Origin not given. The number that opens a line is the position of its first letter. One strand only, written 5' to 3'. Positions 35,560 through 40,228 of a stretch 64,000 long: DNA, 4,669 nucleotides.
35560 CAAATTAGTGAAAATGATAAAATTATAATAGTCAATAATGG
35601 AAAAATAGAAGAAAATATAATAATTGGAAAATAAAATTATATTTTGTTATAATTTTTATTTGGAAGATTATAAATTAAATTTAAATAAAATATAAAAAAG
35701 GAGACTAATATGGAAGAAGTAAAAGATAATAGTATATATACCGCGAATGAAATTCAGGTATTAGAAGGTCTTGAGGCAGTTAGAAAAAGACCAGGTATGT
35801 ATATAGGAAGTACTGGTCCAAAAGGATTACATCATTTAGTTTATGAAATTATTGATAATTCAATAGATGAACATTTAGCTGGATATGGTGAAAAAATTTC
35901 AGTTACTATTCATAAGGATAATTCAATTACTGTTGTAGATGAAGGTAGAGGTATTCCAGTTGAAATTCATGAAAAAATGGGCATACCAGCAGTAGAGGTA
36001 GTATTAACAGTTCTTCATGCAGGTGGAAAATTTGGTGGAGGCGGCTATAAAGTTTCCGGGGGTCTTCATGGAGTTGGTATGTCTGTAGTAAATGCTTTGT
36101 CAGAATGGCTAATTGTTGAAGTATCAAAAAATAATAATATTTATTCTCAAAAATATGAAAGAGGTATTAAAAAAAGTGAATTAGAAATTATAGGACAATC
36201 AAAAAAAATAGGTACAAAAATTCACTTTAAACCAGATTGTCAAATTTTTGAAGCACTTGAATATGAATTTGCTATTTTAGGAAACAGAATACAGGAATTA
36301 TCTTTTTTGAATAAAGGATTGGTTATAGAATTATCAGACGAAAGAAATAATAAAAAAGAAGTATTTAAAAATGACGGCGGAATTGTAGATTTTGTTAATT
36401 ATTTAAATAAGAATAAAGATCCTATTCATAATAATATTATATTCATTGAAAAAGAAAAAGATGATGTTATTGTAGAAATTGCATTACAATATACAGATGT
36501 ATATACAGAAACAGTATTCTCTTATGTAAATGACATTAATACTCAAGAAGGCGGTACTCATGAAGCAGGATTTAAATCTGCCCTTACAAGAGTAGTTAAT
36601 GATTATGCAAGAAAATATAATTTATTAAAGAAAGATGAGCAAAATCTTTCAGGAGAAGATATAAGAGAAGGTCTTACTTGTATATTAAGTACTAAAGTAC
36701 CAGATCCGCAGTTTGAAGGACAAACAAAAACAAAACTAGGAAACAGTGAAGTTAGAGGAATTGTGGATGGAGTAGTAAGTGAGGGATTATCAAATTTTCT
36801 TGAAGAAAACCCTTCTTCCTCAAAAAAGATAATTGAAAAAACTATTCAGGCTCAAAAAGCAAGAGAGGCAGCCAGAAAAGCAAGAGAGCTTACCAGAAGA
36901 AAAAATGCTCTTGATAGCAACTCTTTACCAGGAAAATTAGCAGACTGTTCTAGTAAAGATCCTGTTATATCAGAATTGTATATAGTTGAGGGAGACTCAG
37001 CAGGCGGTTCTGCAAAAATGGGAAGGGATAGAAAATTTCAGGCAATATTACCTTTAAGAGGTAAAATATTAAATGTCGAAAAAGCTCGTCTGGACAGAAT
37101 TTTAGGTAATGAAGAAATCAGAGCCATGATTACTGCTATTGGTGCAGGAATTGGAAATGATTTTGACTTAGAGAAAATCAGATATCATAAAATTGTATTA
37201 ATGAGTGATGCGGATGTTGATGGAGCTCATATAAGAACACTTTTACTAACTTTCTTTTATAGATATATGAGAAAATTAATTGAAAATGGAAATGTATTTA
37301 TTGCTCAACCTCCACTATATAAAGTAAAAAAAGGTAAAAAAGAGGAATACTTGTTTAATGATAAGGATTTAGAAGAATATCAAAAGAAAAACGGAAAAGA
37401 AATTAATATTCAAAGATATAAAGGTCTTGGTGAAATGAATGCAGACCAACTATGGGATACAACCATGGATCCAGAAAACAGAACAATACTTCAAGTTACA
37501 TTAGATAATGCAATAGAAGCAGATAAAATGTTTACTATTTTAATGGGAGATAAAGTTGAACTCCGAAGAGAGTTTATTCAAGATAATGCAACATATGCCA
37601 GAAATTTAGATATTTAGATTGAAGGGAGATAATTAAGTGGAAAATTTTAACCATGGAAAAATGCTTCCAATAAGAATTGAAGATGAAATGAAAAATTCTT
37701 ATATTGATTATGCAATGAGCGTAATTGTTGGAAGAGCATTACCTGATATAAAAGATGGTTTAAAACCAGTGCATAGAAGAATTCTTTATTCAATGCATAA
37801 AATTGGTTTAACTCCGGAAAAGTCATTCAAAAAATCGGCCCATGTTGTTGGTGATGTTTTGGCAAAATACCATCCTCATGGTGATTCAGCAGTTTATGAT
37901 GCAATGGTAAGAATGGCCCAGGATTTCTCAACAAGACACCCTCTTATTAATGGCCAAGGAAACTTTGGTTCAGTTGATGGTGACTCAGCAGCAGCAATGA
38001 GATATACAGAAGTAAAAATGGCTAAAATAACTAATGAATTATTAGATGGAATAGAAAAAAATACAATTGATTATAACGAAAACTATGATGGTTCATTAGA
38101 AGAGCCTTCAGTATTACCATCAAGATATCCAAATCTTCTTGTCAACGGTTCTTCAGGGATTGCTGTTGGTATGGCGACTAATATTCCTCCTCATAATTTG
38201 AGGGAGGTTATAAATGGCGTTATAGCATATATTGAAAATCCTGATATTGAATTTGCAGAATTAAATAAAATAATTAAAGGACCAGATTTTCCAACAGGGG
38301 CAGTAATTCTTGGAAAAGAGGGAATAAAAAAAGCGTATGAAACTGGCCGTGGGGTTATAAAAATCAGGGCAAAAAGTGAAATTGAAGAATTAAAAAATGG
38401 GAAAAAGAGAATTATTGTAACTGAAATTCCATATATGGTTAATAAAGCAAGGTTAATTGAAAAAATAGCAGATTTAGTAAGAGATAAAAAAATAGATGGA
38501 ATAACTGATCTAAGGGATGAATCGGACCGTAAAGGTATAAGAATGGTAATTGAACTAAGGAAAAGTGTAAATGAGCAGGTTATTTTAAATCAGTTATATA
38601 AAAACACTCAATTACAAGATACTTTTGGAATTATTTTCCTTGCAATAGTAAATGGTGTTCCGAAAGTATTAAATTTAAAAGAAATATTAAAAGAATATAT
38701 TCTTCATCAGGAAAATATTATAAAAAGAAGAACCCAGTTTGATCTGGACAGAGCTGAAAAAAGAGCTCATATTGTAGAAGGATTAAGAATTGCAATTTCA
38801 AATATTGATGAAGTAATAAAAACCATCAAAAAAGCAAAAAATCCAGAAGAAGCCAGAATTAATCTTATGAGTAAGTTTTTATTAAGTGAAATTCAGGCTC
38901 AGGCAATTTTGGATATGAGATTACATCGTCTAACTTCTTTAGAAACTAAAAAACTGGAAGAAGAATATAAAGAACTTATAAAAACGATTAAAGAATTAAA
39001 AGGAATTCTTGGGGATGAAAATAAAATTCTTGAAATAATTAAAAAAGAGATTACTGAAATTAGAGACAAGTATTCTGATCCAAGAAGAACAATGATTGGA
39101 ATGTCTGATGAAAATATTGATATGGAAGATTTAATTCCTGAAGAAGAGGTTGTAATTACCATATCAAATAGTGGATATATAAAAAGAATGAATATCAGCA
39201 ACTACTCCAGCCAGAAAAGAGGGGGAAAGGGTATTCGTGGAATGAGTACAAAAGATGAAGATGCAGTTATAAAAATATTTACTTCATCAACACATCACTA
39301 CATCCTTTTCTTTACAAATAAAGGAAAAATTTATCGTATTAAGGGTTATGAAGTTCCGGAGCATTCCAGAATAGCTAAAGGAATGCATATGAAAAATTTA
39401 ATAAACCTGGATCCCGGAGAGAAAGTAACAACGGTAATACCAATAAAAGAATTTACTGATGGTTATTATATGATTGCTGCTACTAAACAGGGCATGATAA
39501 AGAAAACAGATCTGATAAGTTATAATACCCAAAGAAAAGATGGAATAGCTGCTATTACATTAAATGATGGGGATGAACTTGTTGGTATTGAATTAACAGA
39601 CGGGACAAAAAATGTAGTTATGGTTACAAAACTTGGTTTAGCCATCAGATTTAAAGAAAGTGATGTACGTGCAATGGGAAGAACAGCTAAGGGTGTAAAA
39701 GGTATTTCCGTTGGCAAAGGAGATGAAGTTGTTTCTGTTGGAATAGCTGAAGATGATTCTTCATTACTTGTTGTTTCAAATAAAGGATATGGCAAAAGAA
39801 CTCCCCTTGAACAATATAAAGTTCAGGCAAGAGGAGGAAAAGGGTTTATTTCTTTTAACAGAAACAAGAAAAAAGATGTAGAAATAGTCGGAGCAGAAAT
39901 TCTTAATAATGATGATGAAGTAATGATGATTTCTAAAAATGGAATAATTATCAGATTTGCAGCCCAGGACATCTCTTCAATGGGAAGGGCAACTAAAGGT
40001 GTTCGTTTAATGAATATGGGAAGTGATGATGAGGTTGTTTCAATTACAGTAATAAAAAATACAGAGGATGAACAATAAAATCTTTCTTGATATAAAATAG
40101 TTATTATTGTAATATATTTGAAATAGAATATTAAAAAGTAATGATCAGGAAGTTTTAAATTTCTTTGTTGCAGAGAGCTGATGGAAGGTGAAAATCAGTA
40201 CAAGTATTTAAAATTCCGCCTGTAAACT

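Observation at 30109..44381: The replication origin block appears flipped between two inverted ISLre2 copies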

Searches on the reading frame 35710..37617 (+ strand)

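Call 7: search_protein_families(library=ncbifam, proteins=[window:35710-37617:+])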
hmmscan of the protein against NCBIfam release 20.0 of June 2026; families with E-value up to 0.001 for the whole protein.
window:35710-37617:+ (635 aa): 5 families
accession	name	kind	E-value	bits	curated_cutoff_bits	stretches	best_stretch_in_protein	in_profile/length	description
NF004189.0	PRK05644.1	subfamily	0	1053.6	740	1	4-635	4-641/641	DNA gyrase subunit B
NF011501.0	PRK14939.1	subfamily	0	1048.8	796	2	5-562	5-564/803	DNA gyrase subunit B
TIGR01059.1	gyrB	equivalog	0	1023.3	882.4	1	10-635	1-639/639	DNA topoisomerase (ATP-hydrolyzing) subunit B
TIGR01058.1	parE_Gpos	equivalog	1.1e-270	899.5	899.95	1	9-630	4-630/637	DNA topoisomerase IV subunit B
TIGR01055.1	parE_Gneg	equivalog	9.3e-185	615.6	723.35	1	9-626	3-621/625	DNA topoisomerase IV subunit B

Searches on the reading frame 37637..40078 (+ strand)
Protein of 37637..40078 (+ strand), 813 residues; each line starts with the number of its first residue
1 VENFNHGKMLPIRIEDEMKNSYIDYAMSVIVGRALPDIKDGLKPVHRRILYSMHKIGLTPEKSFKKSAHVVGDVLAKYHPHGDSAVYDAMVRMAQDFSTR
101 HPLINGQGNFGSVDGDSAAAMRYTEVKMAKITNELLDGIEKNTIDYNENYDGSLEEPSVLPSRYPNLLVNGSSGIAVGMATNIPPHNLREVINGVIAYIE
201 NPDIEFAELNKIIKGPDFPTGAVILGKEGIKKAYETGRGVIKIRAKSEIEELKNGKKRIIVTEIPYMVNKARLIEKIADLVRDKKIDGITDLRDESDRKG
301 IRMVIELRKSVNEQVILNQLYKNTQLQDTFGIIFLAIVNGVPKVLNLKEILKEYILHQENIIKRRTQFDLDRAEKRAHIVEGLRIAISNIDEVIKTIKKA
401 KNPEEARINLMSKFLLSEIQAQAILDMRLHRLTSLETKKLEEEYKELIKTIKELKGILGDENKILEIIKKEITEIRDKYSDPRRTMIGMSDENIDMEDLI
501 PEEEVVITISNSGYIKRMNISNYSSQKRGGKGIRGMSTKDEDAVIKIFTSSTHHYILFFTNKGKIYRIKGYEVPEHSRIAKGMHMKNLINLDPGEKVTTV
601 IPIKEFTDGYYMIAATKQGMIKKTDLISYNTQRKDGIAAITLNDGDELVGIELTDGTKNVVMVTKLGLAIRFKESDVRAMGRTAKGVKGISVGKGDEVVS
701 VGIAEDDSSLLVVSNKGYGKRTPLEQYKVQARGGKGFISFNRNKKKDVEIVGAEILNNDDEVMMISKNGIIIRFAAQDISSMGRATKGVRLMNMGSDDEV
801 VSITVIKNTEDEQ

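Call 7: search_protein_families(library=ncbifam, proteins=[window:37637-40078:+])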
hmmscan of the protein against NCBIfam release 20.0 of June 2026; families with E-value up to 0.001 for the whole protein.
window:37637-40078:+ (813 aa): 10 families
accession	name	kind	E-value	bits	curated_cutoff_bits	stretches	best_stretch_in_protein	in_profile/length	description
NF004043.1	PRK05560.1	equivalog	0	1215.5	902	1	9-805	2-797/798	DNA gyrase subunit A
TIGR01063.1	gyrA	equivalog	0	1178.3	877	1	10-807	2-799/800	DNA topoisomerase (ATP-hydrolyzing) subunit A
NF038098.1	GyrA_w_intein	exception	6.3e-287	955.2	1850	2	124-810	538-1228/1232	intein-containing DNA gyrase subunit A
NF004044.1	PRK05561.1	subfamily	4.7e-266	885.1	654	2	14-702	2-683/738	DNA topoisomerase (ATP-hydrolyzing)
NF010586.0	PRK13979.1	equivalog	1.8e-248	827.1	1475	3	10-658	14-669/957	DNA topoisomerase IV subunit A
TIGR01061.1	parC_Gpos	equivalog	1.4e-228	761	813.25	2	13-736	5-726/737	DNA topoisomerase IV subunit A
TIGR01062.1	parC_Gneg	equivalog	8.6e-188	625.8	628.9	2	14-688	6-666/735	DNA topoisomerase IV subunit A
NF009397.0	PRK12758.1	equivalog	4.5e-69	233.3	780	1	12-491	21-480/870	DNA gyrase/topoisomerase IV subunit A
NF007209.0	PRK09631.1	equivalog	5.5e-69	233.4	644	1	14-517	4-484/635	DNA topoisomerase IV subunit A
NF007208.0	PRK09630.1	equivalog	3e-45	155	598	1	15-401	5-365/479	DNA topoisomerase IV subunit A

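Call 10: find_related_loci(query=window:37637-40078:+, collection=genome_contigs, flank=10000)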
Query window:37637-40078:+ (813 aa) in genome_contigs; peptide patterns used: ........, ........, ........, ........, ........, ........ (x = any residue, [..] = any of these).
76 stretches matched a pattern; 8 encode a relative of the query (tblastn E <= 1e-3); 8 distinct loci.
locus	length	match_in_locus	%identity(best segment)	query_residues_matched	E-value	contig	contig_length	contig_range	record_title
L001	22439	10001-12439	95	1-813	0e+0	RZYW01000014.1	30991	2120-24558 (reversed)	MAG: Clostridia bacterium isolate INTA.AUR.031 contig-100_477, whole genome shotgun sequence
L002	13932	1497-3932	91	1-812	0e+0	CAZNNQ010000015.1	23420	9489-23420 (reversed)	MAG TPA_asm: uncultured Eubacteriales bacterium isolate SRP274231_co1_216 genome assembly, contig: NODE_1660_length_2342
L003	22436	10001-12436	85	1-812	0e+0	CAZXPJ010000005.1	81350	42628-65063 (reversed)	MAG TPA_asm: uncultured Eubacteriales bacterium isolate SRP294416_co2_523 genome assembly, contig: NODE_57_length_81350_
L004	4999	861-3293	80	1-811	0e+0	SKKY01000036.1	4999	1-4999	MAG: Clostridia bacterium isolate CSSed162cmA_186 CSSed16-2cmA-87627, whole genome shotgun sequence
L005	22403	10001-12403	54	9-811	0e+0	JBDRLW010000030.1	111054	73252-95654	MAG: bacterium isolate MEGAHIT-group-1.8 k141_12849700, whole genome shotgun sequence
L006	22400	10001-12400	54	12-813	0e+0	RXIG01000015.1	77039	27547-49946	MAG: archaeon isolate NM3 k119_54870_flag_0_multi_50.9779_len_77039, whole genome shotgun sequence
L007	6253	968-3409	49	1-812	0e+0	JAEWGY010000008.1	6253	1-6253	MAG: Bacillota bacterium isolate OH_PBlB_47 k127_1155133, whole genome shotgun sequence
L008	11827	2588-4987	54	12-813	0e+0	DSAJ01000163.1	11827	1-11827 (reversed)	MAG TPA_asm: Methanomicrobia archaeon isolate SpSt-1146 Ga0129302_1002982, whole genome shotgun sequence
